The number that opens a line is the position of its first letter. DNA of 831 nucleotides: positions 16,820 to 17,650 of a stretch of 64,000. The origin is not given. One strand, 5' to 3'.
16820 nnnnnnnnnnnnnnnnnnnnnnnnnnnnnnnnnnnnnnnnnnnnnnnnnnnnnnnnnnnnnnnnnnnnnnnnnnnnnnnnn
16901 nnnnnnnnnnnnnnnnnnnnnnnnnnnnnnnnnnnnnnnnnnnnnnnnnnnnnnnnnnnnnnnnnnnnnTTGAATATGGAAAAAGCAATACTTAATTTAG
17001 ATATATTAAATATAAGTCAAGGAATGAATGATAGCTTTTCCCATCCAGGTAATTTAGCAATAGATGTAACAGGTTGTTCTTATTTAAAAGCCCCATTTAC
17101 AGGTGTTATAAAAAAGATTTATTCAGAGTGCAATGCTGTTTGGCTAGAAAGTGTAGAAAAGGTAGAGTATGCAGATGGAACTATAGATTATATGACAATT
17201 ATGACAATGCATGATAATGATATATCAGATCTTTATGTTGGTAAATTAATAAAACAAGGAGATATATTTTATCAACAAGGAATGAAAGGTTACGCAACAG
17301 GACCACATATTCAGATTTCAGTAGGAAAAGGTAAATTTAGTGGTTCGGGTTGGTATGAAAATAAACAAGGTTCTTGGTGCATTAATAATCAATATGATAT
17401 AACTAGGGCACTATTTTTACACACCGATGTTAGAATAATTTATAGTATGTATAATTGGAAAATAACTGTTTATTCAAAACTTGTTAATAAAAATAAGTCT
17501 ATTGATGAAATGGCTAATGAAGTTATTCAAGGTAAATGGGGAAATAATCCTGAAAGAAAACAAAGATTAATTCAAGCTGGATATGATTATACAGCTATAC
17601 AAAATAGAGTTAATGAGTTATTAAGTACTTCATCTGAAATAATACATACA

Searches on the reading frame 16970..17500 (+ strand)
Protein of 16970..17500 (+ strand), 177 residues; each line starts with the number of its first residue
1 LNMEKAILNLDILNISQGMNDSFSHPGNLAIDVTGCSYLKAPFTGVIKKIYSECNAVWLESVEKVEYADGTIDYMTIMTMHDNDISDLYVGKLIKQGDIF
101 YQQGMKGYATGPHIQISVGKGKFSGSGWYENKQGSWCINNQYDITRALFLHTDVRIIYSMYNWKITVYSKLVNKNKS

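Call 26: search_protein_families(library=pfam, proteins=[window:16970-17500:+], max_evalue=1)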
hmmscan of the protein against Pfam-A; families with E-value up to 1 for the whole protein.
window:16970-17500:+ (177 aa): 1 family
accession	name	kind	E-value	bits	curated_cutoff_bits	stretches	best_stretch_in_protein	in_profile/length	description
PF01551.29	Peptidase_M23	-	0.046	14.4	28.7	1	40-120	17-89/96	Peptidase family M23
